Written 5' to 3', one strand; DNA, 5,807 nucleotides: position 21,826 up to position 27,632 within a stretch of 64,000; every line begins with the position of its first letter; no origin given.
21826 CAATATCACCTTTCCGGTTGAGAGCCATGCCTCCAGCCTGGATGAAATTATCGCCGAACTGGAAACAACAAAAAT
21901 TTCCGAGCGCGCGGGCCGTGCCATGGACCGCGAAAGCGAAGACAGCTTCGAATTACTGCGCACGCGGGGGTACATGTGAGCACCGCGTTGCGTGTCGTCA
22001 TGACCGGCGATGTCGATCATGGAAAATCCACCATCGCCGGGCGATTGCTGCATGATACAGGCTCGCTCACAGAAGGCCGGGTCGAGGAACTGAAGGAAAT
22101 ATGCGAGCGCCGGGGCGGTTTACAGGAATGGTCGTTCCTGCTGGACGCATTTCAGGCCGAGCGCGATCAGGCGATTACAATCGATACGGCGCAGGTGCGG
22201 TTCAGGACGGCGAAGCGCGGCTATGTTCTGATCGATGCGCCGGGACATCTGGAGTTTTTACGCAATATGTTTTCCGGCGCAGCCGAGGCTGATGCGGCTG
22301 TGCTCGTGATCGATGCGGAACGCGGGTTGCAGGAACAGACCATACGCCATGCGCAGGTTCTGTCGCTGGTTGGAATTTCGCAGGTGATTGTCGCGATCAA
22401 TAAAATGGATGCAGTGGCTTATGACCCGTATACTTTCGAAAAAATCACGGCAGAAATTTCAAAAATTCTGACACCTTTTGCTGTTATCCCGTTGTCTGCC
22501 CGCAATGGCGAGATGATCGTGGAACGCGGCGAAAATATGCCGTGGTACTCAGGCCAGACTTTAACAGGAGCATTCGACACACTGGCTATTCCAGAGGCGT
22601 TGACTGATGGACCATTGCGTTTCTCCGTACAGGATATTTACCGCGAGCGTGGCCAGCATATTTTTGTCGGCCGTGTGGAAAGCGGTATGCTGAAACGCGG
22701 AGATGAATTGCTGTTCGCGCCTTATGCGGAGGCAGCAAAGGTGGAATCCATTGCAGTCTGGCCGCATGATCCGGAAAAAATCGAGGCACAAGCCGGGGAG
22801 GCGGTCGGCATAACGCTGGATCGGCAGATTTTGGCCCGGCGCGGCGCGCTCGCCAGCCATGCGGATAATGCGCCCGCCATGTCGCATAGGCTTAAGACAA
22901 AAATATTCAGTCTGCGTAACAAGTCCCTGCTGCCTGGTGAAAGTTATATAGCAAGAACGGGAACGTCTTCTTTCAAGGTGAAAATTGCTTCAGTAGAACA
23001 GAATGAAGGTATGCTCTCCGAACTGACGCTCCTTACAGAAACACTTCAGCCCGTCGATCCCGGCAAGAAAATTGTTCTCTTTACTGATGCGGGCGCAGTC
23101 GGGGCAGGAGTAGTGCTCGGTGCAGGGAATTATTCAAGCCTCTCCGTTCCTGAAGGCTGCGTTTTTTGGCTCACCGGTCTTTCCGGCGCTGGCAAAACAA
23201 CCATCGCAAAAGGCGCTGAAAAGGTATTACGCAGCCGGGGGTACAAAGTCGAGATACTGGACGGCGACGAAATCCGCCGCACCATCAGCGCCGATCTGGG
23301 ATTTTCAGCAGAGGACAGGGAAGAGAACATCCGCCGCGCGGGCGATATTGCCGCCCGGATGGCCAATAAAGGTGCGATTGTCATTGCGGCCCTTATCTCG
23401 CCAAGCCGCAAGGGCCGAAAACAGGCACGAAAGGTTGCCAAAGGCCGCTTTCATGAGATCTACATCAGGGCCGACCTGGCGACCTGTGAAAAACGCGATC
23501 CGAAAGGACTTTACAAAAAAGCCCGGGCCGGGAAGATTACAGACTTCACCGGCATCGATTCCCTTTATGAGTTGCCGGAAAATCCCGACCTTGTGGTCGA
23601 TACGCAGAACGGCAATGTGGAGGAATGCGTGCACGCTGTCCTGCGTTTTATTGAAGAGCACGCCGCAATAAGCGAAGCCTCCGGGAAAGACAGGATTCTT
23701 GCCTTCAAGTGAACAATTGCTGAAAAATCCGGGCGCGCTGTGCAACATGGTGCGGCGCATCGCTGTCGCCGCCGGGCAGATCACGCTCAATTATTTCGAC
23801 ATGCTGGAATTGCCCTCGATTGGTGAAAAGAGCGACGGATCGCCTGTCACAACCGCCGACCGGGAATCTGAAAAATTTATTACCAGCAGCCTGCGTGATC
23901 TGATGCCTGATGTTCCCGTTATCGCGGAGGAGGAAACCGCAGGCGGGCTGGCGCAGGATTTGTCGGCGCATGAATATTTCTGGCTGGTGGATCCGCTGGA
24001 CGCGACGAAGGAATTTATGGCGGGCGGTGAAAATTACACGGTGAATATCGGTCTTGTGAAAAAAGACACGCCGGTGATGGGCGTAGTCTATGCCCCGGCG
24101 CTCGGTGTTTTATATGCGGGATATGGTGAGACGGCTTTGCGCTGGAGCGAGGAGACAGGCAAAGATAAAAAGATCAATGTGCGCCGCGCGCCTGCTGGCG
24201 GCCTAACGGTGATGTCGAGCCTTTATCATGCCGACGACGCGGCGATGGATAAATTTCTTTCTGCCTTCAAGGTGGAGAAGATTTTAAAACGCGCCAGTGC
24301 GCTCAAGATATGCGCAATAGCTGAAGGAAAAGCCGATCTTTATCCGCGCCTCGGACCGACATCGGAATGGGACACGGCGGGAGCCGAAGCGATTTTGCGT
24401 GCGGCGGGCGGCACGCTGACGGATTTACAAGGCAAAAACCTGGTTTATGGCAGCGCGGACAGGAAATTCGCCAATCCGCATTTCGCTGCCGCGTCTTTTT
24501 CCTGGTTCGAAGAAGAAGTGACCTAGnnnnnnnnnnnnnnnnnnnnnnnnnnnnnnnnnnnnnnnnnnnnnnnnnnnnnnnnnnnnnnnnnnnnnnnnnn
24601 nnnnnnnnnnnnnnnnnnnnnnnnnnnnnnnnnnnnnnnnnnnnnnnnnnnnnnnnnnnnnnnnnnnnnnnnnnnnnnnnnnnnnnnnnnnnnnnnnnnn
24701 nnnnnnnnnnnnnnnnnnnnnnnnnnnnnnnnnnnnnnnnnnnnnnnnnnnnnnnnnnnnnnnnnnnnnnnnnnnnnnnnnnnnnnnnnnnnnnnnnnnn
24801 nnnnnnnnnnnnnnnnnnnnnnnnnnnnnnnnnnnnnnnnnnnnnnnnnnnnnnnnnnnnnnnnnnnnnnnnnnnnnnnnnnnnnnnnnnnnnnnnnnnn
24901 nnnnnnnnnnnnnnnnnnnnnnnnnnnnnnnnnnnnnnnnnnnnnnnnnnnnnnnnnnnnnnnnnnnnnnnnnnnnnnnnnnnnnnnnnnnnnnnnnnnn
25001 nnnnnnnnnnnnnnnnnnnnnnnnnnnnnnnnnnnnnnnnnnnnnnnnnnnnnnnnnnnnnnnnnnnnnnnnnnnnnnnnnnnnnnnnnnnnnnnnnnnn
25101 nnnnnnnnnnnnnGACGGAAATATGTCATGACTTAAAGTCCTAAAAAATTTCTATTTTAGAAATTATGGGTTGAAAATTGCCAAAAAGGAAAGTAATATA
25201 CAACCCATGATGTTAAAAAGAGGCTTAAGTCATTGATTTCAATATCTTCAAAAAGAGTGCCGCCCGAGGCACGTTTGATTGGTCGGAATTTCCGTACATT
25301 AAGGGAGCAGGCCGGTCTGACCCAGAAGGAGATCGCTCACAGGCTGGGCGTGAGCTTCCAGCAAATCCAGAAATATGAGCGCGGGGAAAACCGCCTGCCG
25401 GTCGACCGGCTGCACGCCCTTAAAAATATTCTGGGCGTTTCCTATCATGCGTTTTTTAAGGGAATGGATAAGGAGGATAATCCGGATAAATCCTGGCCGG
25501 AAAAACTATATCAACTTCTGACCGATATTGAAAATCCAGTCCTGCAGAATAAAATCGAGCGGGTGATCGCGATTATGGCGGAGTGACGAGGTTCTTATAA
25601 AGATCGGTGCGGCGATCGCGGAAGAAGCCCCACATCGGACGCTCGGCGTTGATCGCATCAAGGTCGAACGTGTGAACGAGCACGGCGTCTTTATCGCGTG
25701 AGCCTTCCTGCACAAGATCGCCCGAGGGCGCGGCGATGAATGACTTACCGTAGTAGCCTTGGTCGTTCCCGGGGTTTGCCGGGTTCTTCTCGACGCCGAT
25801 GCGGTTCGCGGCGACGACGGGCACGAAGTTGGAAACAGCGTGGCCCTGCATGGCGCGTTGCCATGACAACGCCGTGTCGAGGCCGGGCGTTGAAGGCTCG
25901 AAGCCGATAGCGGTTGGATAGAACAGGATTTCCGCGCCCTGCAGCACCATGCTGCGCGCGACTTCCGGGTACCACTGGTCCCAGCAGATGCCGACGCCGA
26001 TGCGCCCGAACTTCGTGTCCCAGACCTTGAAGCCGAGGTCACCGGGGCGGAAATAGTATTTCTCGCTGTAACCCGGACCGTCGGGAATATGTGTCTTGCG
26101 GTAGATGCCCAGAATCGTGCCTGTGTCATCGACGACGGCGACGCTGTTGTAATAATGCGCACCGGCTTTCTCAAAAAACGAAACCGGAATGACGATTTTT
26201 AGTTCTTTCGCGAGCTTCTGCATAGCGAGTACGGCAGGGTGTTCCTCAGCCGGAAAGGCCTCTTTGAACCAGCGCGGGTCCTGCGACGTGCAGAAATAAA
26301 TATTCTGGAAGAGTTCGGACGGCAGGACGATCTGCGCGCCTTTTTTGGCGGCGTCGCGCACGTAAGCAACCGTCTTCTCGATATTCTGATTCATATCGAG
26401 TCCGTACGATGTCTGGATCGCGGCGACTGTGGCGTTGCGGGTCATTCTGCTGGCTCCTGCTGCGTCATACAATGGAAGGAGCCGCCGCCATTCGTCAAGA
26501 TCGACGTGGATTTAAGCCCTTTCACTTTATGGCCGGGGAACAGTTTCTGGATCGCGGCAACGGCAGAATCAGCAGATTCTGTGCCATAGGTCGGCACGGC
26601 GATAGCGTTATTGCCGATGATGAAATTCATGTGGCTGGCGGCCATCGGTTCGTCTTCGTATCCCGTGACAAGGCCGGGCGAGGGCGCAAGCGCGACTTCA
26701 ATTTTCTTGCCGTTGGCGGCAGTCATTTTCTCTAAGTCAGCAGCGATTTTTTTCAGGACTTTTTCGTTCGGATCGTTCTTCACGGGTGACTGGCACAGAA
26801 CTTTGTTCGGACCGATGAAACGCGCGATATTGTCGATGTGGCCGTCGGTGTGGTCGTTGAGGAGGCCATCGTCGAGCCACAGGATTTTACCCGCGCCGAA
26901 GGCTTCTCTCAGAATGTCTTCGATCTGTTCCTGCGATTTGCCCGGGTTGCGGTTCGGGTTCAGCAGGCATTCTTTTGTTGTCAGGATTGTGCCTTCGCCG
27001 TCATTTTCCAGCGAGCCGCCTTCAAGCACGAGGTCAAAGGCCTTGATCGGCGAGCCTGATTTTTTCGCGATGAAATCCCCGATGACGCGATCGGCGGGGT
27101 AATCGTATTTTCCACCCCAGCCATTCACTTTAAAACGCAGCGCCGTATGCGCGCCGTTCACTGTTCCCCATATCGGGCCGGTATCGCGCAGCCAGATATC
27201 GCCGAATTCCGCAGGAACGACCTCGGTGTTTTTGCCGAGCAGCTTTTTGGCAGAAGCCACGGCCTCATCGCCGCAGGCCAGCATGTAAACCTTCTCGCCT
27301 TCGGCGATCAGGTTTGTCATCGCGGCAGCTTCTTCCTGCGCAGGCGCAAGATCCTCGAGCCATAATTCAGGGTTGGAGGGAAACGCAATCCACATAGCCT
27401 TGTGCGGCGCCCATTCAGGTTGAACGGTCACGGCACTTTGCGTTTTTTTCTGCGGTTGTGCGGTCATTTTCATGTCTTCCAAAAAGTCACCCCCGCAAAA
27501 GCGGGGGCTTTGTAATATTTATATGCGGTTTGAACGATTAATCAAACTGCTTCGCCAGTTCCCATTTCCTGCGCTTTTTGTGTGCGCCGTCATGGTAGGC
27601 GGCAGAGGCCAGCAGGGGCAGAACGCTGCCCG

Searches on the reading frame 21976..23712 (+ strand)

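Call 55: search_protein_families(library=ncbifam, proteins=[window:21976-23712:+], max_evalue=1e-10)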
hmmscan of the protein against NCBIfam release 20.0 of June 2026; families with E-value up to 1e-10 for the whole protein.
window:21976-23712:+ (578 aa): 29 families (the best 25 are shown)
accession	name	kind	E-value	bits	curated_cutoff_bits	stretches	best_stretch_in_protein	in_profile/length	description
NF004035.0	PRK05506.1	subfamily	5.1e-146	487.5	715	2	3-341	23-368/632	bifunctional sulfate adenylyltransferase subunit 1/adenylylsulfate kinase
TIGR02034.1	CysN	subfamily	3.3e-87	293.2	336.1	1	5-342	1-345/406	sulfate adenylyltransferase, large subunit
NF003478.0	PRK05124.1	equivalog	8.3e-83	278.5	590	1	3-342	26-372/475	sulfate adenylyltransferase subunit CysN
NF008969.0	PRK12317.1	subfamily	2.3e-79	266.9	502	1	5-341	8-356/426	elongation factor 1-alpha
TIGR00483.1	EF-1_alpha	equivalog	8.9e-75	251.7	540.1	1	5-315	8-330/427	translation elongation factor EF-1 subunit alpha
TIGR00455.1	apsK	equivalog_domain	9.5e-67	224.2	138.7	1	387-557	11-182/184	adenylyl-sulfate kinase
NF003013.0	PRK03846.1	subfamily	2.8e-63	213.3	163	1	393-565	27-200/202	adenylyl-sulfate kinase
NF002059.0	PRK00889.1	subfamily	6.3e-58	195.4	244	1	393-564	4-174/177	adenylyl-sulfate kinase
NF004040.0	PRK05537.1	equivalog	2.5e-55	188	669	1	394-565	396-570/572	bifunctional sulfate adenylyltransferase/adenylylsulfate kinase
NF004041.0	PRK05541.1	subfamily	1.2e-33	116.7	127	1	392-561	5-172/176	adenylyl-sulfate kinase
NF000766.0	PRK00049.1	subfamily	1.6e-32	112.8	449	1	7-284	15-287/396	elongation factor Tu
NF009372.0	PRK12735.1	subfamily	7.5e-31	107.3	479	1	8-282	16-282/396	elongation factor Tu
NF009373.0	PRK12736.1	subfamily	5.1e-30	104.5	452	1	10-285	18-286/394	elongation factor Tu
TIGR00485.1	EF-Tu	equivalog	8.4e-27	93.9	522.4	1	9-282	17-280/394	elongation factor Tu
TIGR00475.1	selB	equivalog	3.8e-26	91.9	242.25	1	62-375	31-329/581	selenocysteine-specific translation elongation factor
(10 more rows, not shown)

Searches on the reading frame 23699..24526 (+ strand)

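Call 55: search_protein_families(library=ncbifam, proteins=[window:23699-24526:+], max_evalue=1e-10)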
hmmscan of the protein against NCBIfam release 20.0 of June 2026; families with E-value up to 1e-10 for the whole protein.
window:23699-24526:+ (275 aa): 6 families
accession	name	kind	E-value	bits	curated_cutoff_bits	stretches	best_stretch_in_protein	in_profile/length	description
TIGR01331.1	bisphos_cysQ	equivalog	9.5e-76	254.7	228.8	1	16-264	3-248/250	3'(2'),5'-bisphosphate nucleotidase CysQ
NF008182.0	PRK10931.1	equivalog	1.1e-57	194.9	379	1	16-264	3-243/246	3'(2'),5'-bisphosphate nucleotidase CysQ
TIGR02067.1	his_9_HisN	equivalog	4.5e-34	118.1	275.15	1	17-253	4-234/252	histidinol-phosphatase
TIGR01330.1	bisphos_HAL2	equivalog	2.1e-19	69.6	267.05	0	94-144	136-185/359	3'(2'),5'-bisphosphate nucleotidase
NF009321.0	PRK12676.1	equivalog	1.4e-16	60.4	264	1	41-249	35-235/264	bifunctional fructose-bisphosphatase/inositol-phosphate phosphatase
NF008027.1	PRK10757.1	equivalog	3.4e-14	52.4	332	1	16-274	6-261/267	inositol-1-monophosphatase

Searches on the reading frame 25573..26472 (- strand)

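Call 55: search_protein_families(library=ncbifam, proteins=[window:25573-26472:-], max_evalue=1e-10)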
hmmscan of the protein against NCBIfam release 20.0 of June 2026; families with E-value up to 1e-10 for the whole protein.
window:25573-26472:- (299 aa): 7 families
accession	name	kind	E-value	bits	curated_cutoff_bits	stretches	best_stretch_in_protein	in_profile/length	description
TIGR03381.1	agmatine_aguB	equivalog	1.6e-130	434.4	410.25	1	15-295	2-279/279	N-carbamoylputrescine amidase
NF040852.1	nitrile_Arch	equivalog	3e-36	124.9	500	1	25-293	13-261/262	nitrilase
NF010588.0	PRK13981.1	equivalog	8e-23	80.6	479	1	13-272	6-247/546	NAD+ synthase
NF033621.1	de_GSH_amidase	exception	3.3e-15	56.2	355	1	16-287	2-253/260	deaminated glutathione amidase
NF009803.0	PRK13287.1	equivalog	4.8e-14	51.9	406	1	25-282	30-270/333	formamidase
TIGR00546.1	lnt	equivalog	4.7e-13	49.1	132.9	0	25-128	178-272/395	apolipoprotein N-acyltransferase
TIGR04048.1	nitrile_sll0784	equivalog_domain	5.1e-12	45.4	502.6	1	15-182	4-178/301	Nit6803 family nitrilase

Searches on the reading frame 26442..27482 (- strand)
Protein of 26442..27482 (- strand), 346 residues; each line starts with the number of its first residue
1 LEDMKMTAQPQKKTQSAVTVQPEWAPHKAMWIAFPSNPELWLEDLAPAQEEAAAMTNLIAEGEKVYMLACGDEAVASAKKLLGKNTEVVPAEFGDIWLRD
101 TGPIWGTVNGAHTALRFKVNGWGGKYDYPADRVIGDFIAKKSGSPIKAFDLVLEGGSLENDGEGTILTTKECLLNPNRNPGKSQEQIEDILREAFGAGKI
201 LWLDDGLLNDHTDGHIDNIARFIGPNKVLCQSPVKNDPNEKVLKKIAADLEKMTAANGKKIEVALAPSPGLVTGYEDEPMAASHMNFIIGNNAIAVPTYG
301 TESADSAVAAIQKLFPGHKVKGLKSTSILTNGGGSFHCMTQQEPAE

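Call 55: search_protein_families(library=ncbifam, proteins=[window:26442-27482:-], max_evalue=1e-10)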
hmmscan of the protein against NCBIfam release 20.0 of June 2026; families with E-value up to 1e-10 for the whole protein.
window:26442-27482:- (346 aa): 2 families
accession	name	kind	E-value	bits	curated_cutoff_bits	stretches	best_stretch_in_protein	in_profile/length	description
NF010070.0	PRK13551.1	subfamily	5e-75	252.6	483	1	12-345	7-363/365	agmatine deiminase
TIGR03380.1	agmatine_aguA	equivalog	5e-70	236.3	381.8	1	18-345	8-357/357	agmatine deiminase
